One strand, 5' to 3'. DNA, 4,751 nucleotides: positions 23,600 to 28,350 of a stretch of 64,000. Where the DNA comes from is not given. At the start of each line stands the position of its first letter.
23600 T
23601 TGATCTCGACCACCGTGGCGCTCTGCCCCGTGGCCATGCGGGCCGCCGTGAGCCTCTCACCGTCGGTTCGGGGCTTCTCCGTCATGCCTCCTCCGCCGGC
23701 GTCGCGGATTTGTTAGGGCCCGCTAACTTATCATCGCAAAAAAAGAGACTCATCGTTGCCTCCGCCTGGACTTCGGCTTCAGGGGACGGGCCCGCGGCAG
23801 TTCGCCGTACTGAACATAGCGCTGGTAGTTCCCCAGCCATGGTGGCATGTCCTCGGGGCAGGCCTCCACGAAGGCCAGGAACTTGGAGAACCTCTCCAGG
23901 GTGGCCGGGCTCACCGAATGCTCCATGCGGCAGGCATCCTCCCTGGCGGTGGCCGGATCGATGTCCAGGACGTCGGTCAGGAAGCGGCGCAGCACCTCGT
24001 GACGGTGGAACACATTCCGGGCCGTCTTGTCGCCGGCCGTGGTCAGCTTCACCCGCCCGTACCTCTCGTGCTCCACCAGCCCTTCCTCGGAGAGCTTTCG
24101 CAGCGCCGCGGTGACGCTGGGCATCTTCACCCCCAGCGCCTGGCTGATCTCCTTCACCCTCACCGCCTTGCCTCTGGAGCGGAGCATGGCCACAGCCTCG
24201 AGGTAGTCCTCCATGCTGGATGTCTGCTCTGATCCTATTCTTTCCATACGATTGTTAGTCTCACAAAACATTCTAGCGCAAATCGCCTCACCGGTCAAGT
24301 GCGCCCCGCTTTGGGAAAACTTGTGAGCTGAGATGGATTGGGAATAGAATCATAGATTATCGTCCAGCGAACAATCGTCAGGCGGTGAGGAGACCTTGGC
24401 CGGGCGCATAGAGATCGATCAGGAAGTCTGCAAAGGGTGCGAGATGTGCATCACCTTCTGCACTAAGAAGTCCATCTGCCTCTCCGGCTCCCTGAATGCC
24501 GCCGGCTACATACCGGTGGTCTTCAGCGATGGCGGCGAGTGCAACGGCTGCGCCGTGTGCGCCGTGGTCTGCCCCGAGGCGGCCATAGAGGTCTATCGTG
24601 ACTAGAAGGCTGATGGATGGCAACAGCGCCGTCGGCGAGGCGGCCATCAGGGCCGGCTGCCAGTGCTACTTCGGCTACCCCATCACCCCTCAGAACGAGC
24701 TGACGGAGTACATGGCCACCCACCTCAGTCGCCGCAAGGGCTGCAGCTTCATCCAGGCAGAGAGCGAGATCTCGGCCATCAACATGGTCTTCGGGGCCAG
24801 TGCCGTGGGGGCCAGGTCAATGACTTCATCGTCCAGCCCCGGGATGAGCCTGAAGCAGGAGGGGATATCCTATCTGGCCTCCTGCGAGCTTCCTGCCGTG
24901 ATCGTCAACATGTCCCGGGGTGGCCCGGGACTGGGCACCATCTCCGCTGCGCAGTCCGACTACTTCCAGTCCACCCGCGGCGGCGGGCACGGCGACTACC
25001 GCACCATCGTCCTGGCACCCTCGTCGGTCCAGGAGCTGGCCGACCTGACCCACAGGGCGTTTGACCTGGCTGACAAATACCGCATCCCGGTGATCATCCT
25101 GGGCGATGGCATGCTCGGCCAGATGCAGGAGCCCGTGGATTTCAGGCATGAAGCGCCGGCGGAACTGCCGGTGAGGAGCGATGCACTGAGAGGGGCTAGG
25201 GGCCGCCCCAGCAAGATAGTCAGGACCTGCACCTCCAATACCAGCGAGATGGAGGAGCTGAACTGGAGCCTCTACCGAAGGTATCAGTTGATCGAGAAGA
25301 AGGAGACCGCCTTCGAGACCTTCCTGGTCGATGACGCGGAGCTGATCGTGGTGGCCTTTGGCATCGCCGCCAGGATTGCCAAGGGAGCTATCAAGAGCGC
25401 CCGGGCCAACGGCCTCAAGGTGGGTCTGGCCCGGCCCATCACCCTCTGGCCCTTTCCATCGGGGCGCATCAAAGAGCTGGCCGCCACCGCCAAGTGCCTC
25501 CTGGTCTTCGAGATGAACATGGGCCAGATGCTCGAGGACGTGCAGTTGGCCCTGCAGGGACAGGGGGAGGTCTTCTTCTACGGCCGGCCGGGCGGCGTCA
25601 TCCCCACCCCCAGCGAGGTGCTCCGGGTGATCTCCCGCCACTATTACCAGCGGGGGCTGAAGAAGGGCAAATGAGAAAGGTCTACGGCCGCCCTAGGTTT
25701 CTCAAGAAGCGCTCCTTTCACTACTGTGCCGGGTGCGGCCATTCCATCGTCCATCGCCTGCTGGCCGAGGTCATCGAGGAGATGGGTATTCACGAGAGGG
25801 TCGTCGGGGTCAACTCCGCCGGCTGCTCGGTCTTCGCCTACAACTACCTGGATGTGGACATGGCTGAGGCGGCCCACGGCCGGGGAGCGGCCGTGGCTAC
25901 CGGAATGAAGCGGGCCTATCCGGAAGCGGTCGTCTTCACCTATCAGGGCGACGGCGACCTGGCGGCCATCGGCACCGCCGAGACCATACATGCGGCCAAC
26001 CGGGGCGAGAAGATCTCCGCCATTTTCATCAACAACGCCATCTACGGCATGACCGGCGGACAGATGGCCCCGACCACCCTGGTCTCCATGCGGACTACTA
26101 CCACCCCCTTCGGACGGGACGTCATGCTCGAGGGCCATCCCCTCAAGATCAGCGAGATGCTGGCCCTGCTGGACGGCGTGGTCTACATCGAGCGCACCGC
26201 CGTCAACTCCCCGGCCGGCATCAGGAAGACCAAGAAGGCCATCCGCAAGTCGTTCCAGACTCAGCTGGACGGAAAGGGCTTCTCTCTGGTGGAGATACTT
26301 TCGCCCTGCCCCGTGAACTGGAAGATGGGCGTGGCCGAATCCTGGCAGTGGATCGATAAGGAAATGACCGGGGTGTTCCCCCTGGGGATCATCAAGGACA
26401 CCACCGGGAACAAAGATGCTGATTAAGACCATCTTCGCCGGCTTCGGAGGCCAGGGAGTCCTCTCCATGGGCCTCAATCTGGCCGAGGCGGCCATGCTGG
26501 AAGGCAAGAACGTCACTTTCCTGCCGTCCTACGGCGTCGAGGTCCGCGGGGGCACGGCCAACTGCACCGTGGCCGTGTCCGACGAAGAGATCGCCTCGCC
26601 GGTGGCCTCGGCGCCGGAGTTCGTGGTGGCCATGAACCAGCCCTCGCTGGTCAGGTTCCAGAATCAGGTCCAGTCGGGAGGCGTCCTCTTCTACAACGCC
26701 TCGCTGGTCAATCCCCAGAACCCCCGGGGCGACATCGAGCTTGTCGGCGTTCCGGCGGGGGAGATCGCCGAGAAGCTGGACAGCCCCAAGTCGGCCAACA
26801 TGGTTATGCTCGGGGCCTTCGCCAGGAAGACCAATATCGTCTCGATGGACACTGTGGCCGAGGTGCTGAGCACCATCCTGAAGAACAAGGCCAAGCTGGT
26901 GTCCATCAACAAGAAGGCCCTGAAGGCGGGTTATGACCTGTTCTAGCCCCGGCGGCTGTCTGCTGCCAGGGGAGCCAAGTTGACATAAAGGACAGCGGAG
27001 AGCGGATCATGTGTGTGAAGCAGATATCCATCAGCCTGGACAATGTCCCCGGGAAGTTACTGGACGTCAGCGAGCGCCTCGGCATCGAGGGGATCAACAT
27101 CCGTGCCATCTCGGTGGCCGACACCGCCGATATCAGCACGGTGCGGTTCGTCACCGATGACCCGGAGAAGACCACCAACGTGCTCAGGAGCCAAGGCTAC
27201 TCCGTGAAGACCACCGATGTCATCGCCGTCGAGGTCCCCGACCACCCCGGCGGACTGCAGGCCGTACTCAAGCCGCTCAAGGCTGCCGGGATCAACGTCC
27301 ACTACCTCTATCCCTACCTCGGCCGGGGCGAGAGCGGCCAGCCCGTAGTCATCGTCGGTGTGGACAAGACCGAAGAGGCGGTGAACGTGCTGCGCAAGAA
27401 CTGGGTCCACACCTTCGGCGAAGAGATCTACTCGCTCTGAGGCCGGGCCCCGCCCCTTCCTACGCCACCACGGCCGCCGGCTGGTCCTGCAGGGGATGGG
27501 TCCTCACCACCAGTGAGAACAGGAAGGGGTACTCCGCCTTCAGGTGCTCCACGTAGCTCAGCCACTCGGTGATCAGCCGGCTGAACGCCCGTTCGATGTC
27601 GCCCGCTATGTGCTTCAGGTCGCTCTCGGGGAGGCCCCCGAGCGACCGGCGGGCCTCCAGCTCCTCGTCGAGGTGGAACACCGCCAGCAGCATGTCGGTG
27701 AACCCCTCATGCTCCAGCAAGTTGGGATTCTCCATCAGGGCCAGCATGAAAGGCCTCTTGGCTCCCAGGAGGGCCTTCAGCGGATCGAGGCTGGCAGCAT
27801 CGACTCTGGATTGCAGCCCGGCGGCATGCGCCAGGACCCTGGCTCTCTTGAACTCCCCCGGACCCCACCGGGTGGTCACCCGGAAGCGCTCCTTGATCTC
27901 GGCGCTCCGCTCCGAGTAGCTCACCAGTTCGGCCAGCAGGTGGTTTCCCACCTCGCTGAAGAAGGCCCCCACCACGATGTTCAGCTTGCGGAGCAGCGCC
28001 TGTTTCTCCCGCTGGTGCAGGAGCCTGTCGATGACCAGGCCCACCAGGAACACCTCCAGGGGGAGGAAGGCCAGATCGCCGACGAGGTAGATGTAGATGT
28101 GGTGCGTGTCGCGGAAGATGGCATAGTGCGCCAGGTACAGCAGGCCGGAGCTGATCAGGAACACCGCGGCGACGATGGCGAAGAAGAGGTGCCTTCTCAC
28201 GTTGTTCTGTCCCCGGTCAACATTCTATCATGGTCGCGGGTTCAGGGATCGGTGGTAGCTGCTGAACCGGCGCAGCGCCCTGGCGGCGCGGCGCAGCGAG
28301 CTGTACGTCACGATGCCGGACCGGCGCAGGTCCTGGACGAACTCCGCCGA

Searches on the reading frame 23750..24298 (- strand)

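Call 42: search_protein_families(library=pfam, proteins=[window:23750-24298:-], max_evalue=0.00001)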
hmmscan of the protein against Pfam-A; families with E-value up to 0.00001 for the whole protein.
window:23750-24298:- (182 aa): 2 families
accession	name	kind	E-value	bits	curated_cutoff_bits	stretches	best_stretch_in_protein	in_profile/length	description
PF02742.21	Fe_dep_repr_C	-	2.3e-20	72.8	27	1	86-152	1-67/70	Iron dependent repressor, metal binding and dimerisation domain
PF01325.25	Fe_dep_repress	-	1.4e-16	60.8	26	1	26-81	3-58/60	Iron dependent repressor, N-terminal DNA binding domain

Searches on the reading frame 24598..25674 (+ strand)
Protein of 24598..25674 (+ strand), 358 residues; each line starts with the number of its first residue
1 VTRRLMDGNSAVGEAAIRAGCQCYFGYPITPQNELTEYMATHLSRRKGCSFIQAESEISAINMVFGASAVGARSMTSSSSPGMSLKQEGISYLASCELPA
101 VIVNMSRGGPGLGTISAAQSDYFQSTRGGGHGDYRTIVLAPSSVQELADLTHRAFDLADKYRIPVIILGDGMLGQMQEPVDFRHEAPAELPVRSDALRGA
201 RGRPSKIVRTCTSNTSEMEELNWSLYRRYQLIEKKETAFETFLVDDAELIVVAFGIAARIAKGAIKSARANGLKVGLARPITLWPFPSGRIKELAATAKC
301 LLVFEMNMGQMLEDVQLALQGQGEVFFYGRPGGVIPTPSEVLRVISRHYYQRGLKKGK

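Call 42: search_protein_families(library=pfam, proteins=[window:24598-25674:+], max_evalue=0.00001)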
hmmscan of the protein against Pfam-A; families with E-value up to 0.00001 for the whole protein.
window:24598-25674:+ (358 aa): 2 families
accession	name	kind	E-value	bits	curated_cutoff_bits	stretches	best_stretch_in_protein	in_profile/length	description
PF01855.24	POR_N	-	1.7e-49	169.1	27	1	14-196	1-180/231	Pyruvate flavodoxin/ferredoxin oxidoreductase, thiamine diP-bdg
PF17147.9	PFOR_II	-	2.9e-24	85.8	27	1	247-341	1-102/102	Pyruvate:ferredoxin oxidoreductase core domain II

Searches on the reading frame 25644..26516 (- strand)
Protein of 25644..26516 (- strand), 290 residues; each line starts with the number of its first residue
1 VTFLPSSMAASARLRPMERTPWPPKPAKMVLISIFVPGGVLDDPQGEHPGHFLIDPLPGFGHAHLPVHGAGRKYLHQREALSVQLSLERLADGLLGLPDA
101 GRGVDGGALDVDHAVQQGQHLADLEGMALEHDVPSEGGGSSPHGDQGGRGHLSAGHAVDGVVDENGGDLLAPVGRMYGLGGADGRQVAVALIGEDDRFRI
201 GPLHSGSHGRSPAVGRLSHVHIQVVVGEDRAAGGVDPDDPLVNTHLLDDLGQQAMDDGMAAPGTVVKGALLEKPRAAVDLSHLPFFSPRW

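Call 50: search_protein_families(library=pfam, proteins=[window:25644-26516:-], max_evalue=1)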
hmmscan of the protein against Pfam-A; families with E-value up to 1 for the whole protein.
window:25644-26516:- (290 aa): 2 families
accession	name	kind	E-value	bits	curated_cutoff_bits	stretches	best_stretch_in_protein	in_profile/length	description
PF00364.28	Biotin_lipoyl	-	0.15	12.4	22.1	1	97-139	5-51/73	Biotin-requiring enzyme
PF04517.17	Microvir_lysis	-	0.35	11.2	25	1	6-18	14-26/40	Microvirus lysis protein (E), C terminus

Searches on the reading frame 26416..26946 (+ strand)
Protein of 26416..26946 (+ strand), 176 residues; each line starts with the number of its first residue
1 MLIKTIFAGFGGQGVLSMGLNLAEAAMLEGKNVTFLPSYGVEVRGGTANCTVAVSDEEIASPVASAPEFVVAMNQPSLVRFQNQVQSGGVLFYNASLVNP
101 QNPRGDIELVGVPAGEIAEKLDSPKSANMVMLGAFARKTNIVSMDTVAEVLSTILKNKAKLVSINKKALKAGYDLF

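Call 42: search_protein_families(library=pfam, proteins=[window:26416-26946:+], max_evalue=0.00001)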
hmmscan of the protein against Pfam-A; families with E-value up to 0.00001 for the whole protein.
window:26416-26946:+ (176 aa): 1 family
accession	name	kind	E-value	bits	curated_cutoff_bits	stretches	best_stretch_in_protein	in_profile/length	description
PF01558.24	POR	-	8.4e-43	147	27.4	1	11-174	1-173/173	Pyruvate ferredoxin/flavodoxin oxidoreductase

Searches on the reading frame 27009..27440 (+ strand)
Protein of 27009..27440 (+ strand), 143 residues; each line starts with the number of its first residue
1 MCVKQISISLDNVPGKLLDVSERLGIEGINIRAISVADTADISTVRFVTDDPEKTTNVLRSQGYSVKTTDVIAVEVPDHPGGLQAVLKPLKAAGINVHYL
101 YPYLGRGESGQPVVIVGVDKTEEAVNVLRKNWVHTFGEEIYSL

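Call 42: search_protein_families(library=pfam, proteins=[window:27009-27440:+], max_evalue=0.00001)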
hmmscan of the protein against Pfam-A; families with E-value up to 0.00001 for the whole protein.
window:27009-27440:+ (143 aa): 3 families
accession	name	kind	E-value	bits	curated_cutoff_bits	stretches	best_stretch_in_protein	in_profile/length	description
PF19571.5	ACT_8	-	5.6e-19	68.8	23.5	1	1-136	1-133/141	ACT domain pair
PF01842.31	ACT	-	2.3e-13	50.1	27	1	5-52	2-52/66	ACT domain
PF13840.12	ACT_7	-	4.3e-06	26.9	27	0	4-40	10-46/65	ACT domain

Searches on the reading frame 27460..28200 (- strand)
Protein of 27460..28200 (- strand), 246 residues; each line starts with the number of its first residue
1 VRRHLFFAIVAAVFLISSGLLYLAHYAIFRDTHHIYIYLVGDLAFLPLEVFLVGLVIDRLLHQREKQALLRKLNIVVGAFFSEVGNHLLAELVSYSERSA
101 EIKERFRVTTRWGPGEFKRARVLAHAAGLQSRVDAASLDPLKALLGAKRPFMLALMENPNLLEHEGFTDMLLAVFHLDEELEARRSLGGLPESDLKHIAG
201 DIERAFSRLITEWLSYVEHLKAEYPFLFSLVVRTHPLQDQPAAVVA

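Call 42: search_protein_families(library=pfam, proteins=[window:27460-28200:-], max_evalue=0.00001)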
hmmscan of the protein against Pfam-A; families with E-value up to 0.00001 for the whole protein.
window:27460-28200:- (246 aa): 0 families

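Call 45: search_solved_structures(query=window:27460-28200:-, max_evalue=0.01, show_alignments=1)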
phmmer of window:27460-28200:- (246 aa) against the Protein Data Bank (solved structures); distinct sequences matched with E-value up to 0.01: 0.

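Call 50: search_protein_families(library=pfam, proteins=[window:27460-28200:-], max_evalue=1)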
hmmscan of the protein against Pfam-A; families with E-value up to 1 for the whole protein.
window:27460-28200:- (246 aa): 1 family
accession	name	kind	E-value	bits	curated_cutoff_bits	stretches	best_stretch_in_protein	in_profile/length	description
PF01810.24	LysE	-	0.14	12.1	25.6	1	48-90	149-191/193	LysE type translocator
